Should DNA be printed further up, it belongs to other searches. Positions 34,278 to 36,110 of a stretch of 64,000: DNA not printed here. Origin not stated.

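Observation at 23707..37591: LysR-divergent 10-gene operon joins the phosphonoacetate C-P hydrolase route to an importer and two phosphoesterases, with no PhnW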

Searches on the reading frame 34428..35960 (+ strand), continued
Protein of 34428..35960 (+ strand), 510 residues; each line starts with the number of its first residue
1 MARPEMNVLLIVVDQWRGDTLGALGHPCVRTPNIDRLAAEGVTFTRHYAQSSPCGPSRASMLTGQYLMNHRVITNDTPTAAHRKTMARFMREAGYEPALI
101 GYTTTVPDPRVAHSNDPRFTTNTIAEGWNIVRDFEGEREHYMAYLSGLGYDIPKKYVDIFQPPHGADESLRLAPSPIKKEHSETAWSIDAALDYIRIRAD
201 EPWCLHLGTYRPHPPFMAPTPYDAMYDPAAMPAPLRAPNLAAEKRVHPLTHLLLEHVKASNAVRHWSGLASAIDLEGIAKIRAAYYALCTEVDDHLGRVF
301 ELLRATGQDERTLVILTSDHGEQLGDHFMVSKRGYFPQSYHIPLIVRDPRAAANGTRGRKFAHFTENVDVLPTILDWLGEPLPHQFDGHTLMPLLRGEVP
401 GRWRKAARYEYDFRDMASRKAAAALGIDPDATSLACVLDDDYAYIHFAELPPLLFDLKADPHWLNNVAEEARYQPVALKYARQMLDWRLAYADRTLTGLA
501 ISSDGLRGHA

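Call 63: find_homologous_proteins(query=window:34428-35960:+, max_evalue=1e-50)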
Query window:34428-35960:+ (510 aa): 3948 proteins with E <= 1e-50 among 8000 candidates; the best 120 are listed.
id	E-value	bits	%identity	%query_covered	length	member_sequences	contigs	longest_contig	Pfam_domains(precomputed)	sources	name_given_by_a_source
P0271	0.0e+0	1117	93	100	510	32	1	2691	PF01663.28,PF16347.11,PF00884.29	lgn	-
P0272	0.0e+0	1046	86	100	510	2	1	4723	PF01663.28,PF16347.11,PF00884.29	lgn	-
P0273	3.5e-290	981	81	100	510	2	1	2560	PF01663.28,PF16347.11,PF00884.29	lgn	-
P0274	3.1e-258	876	73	100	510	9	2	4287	PF01663.28,PF16347.11,PF00884.29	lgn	-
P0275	2.5e-256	870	73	100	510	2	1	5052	PF01663.28,PF16347.11,PF00884.29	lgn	-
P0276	2.5e-254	863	71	100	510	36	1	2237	PF01663.28,PF16347.11,PF00884.29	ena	-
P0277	1.8e-252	857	72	98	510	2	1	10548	PF01663.28,PF16347.11,PF00884.29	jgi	jgi:arylsulfatase A-like enzyme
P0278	4.3e-252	856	70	100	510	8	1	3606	PF01663.28,PF16347.11,PF00884.29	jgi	-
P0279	1.5e-251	854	71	100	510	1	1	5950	PF01663.28,PF16347.11,PF00884.29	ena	-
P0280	1.6e-248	844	70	100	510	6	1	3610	PF01663.28,PF16347.11,PF00884.29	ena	-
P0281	3.2e-248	843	71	100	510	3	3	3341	PF01663.28,PF16347.11,PF00884.29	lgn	-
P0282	2.6e-242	823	85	83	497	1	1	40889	PF01663.28,PF00884.29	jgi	jgi:arylsulfatase A-like enzyme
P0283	5.3e-232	789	68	99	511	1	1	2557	PF01663.28,PF16347.11,PF00884.29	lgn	-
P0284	6.2e-231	786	67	98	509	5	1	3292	PF01663.28,PF16347.11,PF00884.29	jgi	-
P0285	7.4e-230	782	67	98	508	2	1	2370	PF01663.28,PF16347.11,PF00884.29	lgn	-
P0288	5.1e-206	704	61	98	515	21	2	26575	PF01663.28,PF16347.11,PF00884.29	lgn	-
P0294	3.4e-200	685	59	98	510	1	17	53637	PF01663.28,PF16347.11,PF00884.29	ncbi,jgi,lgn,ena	jgi:arylsulfatase A-like enzyme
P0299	2.1e-194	665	58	99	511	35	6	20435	PF01663.28,PF16347.11,PF00884.29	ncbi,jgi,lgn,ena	jgi:arylsulfatase A-like enzyme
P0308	2.4e-178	612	55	97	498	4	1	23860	PF01663.28,PF16347.11,PF00884.29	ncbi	-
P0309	8.6e-175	601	54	98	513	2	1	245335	PF01663.28,PF16347.11,PF00884.29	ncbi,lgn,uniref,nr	ncbi:MAG: alkaline phosphatase family protein [Polaromonas sp.]|uniref:phosphoric/sulfuric ester hyd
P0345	4.3e-164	565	52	98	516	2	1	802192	PF01663.28,PF16347.11,PF00884.29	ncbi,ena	-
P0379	9.9e-162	558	51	98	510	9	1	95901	PF01663.28,PF16347.11,PF00884.29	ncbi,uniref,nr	ncbi:phosphoric/sulfuric ester hydrolase PehA [Reyranella sp. CPCC 100927]|uniref:phosphoric/sulfuri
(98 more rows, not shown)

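Call 64: find_encoding_contigs(protein=P0288, flank=10000, max_places=1)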
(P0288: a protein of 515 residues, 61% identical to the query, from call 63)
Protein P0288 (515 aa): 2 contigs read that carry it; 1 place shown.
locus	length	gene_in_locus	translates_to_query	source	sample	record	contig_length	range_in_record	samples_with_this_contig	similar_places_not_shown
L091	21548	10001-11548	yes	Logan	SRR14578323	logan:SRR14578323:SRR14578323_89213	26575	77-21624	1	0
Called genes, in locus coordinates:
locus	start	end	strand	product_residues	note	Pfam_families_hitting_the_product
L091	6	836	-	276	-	PF02673:BacA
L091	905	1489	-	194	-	PF00300:His_Phos_1 (weak)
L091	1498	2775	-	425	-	PF07690:MFS_1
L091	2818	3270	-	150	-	PF19315:MC_hydratase, PF01575:MaoC_dehydratas, PF13452:FAS1_DH_region (weak)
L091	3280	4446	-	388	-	PF02771:Acyl-CoA_dh_N, PF02770:Acyl-CoA_dh_M, PF00441:Acyl-CoA_dh_1, PF08028:Acyl-CoA_dh_2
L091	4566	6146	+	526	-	PF00496:SBP_bac_5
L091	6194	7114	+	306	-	PF19300:BPD_transp_1_N (weak), PF00528:BPD_transp_1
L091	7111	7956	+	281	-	PF12911:OppC_N (weak), PF00528:BPD_transp_1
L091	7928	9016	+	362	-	PF00005:ABC_tran, PF08352:oligo_HPY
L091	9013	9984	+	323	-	PF00005:ABC_tran, PF02463:SMC_N (weak), PF13304:AAA_21 (faint), PF08352:oligo_HPY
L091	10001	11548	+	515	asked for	PF00884:Sulfatase, PF01663:Phosphodiest (faint), PF16347:SGSH_C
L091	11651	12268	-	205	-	PF00072:Response_reg, PF08281:Sigma70_r4_2 (weak), PF00196:GerE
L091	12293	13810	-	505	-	PF02518:HATPase_c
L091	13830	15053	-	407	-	PF02515:CoA_transf_3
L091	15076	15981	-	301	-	PF03328:HpcH_HpaI, PF15617:C-C_Bond_Lyase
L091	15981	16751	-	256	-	PF11136:DUF2889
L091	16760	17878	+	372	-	PF03739:LptF_LptG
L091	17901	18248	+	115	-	PF00254:FKBP_C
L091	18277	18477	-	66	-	PF13490:zf-HC2 (weak)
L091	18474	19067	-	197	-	PF04542:Sigma70_r2, PF04545:Sigma70_r4 (weak), PF08281:Sigma70_r4_2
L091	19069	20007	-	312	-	-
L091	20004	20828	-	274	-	PF00005:ABC_tran, PF02463:SMC_N (weak), PF13304:AAA_21 (faint)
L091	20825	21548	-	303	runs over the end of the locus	PF00528:BPD_transp_1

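Call 65: find_encoding_contigs(protein=P0294, flank=10000, max_places=1)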
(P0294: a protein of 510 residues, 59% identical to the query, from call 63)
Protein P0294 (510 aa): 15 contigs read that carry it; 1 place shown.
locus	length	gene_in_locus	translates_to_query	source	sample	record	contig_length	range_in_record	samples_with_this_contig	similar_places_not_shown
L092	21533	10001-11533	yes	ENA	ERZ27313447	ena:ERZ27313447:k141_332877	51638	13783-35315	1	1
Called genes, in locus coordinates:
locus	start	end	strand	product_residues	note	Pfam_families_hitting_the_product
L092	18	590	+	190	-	-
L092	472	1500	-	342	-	PF00126:HTH_1, PF03466:LysR_substrate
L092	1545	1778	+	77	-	-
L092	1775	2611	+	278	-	PF00005:ABC_tran, PF13304:AAA_21 (faint)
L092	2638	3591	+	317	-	PF12974:Phosphonate-bd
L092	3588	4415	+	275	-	PF00528:BPD_transp_1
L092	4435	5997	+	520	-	PF00496:SBP_bac_5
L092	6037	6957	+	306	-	PF19300:BPD_transp_1_N (weak), PF00528:BPD_transp_1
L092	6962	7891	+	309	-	PF00528:BPD_transp_1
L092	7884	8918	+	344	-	PF00005:ABC_tran, PF13304:AAA_21 (faint), PF08352:oligo_HPY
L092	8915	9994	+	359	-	PF00005:ABC_tran, PF08352:oligo_HPY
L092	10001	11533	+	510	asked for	PF00884:Sulfatase, PF01663:Phosphodiest (weak), PF16347:SGSH_C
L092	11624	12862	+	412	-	PF12146:Hydrolase_4, PF00561:Abhydrolase_1, PF12697:Abhydrolase_6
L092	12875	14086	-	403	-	PF00365:PFK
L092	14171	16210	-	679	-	PF06808:DctM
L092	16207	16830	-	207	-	PF04290:DctQ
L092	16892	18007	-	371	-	PF03480:DctP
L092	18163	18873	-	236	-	PF13545:HTH_Crp_2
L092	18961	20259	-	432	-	PF13660:DUF4147, PF05161:MOFRL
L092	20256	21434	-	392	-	PF00990:GGDEF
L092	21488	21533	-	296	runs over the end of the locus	PF03446:NAD_binding_2, PF14833:NAD_binding_11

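Call 66: find_encoding_contigs(protein=P0309, flank=10000, max_places=1)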
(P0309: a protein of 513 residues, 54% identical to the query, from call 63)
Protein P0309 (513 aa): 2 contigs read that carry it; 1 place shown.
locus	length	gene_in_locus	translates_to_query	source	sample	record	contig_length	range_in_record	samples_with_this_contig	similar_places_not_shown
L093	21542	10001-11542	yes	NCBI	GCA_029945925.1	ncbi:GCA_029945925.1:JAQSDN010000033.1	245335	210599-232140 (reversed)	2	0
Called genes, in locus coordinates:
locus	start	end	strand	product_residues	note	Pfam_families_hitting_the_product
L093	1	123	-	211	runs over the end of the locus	PF00027:cNMP_binding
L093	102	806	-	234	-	PF03886:ABC_trans_aux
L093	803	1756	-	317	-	PF06103:DUF948 (faint), PF02470:MlaD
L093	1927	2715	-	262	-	PF00005:ABC_tran, PF13304:AAA_21 (weak)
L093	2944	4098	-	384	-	PF02405:MlaE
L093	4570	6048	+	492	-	PF00496:SBP_bac_5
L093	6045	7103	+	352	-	PF00005:ABC_tran, PF08352:oligo_HPY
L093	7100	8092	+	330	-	PF00005:ABC_tran, PF08352:oligo_HPY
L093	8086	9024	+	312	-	PF19300:BPD_transp_1_N, PF00528:BPD_transp_1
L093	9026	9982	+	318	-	PF12911:OppC_N (weak), PF00528:BPD_transp_1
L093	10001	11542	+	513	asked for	PF00884:Sulfatase, PF01663:Phosphodiest, PF16347:SGSH_C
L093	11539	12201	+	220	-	PF00702:Hydrolase, PF12710:HAD, PF13419:HAD_2, PF13242:Hydrolase_like (weak)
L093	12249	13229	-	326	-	PF00126:HTH_1, PF03466:LysR_substrate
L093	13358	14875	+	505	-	PF00171:Aldedh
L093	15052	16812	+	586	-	PF00732:GMC_oxred_N, PF05199:GMC_oxred_C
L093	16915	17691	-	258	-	-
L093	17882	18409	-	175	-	PF13650:Asp_protease_2, PF13975:gag-asp_proteas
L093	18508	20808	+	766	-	PF01627:Hpt, PF00072:Response_reg, PF00989:PAS, PF13188:PAS_8 (weak), PF13426:PAS_9, PF00512:HisKA, PF02518:HATPase_c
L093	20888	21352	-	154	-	-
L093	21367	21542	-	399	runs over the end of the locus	PF00909:Ammonium_transp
